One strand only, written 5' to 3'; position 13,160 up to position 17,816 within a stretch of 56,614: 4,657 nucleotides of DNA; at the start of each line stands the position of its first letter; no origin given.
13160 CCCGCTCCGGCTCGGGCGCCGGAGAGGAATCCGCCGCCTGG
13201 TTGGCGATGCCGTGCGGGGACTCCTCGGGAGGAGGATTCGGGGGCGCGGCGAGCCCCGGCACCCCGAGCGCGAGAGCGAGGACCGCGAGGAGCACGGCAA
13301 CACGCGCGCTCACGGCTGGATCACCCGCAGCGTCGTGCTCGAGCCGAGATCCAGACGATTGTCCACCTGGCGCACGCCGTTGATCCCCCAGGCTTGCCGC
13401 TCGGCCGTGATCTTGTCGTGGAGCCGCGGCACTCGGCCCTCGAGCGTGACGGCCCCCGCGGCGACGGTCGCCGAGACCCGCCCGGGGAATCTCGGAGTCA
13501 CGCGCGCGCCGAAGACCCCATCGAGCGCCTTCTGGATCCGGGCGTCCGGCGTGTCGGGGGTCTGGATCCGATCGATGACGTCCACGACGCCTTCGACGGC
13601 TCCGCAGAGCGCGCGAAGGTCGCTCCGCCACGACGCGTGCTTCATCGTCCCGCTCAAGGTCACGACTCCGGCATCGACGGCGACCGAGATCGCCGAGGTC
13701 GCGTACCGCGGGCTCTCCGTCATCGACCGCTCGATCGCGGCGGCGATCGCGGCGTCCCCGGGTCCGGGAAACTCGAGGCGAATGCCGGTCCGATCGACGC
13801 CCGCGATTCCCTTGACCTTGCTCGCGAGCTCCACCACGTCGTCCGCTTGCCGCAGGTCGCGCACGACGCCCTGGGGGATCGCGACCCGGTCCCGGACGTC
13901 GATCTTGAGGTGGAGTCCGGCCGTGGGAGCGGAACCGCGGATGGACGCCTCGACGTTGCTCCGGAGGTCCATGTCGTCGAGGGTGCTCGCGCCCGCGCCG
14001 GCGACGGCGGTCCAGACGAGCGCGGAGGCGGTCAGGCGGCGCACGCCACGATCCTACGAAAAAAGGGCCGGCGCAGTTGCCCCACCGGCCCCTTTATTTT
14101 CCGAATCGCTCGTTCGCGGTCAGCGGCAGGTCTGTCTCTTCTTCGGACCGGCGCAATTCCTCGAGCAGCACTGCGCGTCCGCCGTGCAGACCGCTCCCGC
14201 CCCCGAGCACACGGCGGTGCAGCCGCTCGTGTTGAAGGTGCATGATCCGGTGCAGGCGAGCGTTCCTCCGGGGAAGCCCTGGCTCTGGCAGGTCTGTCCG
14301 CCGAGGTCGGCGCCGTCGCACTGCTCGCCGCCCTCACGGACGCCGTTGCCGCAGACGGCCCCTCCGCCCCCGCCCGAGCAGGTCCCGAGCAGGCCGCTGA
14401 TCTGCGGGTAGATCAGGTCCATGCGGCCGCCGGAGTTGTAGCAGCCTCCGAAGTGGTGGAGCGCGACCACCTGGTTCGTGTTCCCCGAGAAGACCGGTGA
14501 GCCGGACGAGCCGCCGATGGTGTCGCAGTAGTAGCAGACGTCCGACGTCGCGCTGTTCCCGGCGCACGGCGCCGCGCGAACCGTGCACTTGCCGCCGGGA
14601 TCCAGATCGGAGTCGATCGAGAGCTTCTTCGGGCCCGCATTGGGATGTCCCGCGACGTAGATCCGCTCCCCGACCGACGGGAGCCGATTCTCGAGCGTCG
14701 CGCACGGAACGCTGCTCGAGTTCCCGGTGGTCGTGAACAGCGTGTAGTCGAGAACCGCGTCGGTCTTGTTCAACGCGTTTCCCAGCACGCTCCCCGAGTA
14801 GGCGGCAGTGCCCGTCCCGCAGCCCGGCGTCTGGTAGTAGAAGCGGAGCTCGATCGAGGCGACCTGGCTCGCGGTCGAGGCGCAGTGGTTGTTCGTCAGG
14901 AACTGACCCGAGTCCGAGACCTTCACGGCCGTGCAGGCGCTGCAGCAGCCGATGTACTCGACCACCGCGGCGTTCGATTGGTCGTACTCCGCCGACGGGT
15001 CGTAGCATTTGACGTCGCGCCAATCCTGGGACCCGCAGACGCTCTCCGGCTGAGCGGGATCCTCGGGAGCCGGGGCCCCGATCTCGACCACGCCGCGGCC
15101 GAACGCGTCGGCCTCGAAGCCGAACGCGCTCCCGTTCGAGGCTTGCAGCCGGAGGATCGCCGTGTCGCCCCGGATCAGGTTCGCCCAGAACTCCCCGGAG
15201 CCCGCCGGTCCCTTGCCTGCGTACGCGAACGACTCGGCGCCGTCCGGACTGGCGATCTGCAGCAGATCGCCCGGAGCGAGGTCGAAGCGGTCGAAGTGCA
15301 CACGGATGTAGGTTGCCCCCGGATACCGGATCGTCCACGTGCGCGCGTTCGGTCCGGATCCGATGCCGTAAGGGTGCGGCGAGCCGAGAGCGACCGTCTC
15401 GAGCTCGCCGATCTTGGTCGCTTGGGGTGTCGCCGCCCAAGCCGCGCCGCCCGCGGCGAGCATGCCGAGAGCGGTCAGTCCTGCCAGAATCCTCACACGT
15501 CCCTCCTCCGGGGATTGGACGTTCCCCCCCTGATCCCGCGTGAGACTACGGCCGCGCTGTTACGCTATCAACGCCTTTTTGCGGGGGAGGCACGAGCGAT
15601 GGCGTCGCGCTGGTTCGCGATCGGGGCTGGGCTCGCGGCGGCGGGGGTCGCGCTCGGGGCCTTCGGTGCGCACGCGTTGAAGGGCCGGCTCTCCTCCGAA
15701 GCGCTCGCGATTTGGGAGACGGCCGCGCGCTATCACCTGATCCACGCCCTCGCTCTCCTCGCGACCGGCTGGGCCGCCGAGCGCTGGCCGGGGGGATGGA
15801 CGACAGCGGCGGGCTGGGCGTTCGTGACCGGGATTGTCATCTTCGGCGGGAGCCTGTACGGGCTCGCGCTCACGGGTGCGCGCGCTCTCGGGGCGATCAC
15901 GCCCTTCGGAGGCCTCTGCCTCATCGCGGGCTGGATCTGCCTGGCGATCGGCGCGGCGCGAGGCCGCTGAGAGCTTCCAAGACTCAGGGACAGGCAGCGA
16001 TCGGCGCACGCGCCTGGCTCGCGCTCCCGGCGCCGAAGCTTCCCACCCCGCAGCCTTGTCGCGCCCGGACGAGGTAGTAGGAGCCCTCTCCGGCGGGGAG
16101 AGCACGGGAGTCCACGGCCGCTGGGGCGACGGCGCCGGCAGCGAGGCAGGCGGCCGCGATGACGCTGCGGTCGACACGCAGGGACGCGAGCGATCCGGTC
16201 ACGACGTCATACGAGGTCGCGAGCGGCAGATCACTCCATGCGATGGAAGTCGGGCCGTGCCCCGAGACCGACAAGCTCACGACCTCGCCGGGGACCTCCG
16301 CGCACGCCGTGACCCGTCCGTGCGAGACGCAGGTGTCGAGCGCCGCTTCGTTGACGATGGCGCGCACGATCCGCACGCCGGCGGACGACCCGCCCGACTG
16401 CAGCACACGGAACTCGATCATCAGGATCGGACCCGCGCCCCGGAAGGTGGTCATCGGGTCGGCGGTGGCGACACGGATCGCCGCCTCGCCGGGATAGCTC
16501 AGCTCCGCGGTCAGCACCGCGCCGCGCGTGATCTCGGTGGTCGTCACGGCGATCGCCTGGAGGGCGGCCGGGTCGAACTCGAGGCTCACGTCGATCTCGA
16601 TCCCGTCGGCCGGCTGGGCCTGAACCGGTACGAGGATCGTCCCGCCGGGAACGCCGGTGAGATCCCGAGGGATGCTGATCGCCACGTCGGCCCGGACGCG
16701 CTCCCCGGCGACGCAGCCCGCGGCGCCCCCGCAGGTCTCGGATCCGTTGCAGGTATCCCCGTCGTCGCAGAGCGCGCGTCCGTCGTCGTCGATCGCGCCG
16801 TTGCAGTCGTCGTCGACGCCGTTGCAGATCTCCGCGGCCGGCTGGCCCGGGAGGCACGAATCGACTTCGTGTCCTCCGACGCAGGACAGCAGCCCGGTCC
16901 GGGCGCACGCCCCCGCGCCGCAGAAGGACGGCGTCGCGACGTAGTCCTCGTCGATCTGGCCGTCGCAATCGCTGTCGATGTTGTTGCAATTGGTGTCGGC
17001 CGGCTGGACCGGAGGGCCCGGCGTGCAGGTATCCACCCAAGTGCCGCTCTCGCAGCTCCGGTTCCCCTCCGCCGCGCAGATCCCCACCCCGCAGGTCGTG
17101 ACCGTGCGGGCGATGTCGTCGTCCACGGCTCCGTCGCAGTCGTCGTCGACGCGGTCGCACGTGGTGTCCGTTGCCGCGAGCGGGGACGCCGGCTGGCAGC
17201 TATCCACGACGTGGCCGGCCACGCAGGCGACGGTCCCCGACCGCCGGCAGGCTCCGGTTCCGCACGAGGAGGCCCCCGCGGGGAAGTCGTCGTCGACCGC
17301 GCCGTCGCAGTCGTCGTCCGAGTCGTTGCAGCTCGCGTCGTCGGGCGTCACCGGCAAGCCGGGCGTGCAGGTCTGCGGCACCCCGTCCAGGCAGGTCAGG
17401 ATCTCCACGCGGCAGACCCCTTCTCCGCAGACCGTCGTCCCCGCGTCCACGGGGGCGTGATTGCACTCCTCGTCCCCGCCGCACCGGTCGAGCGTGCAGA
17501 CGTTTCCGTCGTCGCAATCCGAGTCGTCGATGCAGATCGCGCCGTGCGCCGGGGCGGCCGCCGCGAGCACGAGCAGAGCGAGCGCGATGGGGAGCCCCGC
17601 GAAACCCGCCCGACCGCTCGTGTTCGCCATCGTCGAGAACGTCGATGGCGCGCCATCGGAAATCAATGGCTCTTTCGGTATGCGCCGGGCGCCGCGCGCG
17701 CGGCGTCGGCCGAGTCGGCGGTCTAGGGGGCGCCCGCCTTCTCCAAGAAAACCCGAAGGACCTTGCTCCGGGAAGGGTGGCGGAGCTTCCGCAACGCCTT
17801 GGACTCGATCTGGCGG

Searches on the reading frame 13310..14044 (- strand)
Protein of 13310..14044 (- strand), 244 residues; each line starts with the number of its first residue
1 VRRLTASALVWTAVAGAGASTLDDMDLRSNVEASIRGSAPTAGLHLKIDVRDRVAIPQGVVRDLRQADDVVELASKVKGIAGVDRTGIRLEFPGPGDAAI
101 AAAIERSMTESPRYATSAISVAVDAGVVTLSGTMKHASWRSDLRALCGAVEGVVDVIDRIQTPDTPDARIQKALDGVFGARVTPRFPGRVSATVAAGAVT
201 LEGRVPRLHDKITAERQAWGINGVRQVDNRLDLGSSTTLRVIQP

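Call 6: search_protein_families(library=pfam, proteins=[window:13310-14044:-], max_evalue=0.01)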
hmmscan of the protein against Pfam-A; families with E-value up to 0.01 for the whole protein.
window:13310-14044:- (244 aa): 1 family
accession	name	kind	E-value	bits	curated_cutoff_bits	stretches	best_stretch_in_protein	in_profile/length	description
PF04972.22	BON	-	6.9e-27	94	27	3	97-161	2-66/69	BON domain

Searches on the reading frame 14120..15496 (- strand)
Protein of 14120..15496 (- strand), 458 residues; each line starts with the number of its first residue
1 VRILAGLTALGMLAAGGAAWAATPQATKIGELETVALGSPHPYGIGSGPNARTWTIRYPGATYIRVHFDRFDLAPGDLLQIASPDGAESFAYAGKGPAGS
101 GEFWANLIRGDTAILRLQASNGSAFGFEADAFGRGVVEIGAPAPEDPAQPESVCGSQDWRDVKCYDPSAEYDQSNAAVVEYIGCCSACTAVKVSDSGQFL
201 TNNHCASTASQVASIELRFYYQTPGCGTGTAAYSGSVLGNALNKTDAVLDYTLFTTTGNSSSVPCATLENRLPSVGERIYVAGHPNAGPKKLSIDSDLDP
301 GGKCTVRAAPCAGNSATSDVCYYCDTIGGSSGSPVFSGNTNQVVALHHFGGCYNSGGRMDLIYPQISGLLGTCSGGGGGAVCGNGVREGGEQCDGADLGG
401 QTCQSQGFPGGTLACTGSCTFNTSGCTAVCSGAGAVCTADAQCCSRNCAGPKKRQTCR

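Call 6: search_protein_families(library=pfam, proteins=[window:14120-15496:-], max_evalue=0.01)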
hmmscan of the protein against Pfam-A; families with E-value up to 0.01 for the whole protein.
window:14120-15496:- (458 aa): 2 families
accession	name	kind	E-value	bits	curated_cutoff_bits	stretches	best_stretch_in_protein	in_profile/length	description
PF13365.12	Trypsin_2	-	1.1e-14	55.9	27.6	1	188-346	1-144/144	Trypsin-like peptidase domain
PF10459.15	Peptidase_S46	-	6.1e-05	22.3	22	1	173-214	37-75/698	Peptidase S46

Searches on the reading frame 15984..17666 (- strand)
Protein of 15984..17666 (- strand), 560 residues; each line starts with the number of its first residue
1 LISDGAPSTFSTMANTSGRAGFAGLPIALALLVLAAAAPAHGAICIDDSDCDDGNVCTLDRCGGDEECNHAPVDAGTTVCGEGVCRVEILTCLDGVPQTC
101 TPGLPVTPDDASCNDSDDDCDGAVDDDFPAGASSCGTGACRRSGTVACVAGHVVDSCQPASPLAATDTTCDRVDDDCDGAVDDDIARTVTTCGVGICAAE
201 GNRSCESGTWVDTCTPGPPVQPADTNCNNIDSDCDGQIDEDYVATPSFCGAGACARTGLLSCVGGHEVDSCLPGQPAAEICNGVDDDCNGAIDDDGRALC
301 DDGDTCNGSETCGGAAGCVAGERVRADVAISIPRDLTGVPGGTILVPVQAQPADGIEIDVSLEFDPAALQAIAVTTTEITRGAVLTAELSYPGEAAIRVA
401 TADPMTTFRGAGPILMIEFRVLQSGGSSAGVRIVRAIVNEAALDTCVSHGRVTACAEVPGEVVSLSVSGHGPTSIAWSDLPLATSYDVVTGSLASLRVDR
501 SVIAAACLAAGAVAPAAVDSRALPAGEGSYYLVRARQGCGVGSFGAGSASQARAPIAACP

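Call 82: search_protein_families(library=pfam, proteins=[window:15984-17666:-], max_evalue=0.00001)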
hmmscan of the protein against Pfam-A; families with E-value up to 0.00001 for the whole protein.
window:15984-17666:- (560 aa): 1 family
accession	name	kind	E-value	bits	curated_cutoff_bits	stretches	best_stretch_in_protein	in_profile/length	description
PF11617.13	Cu-binding_MopE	-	9.8e-06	26.2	27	0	277-294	13-30/30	Putative metal-binding motif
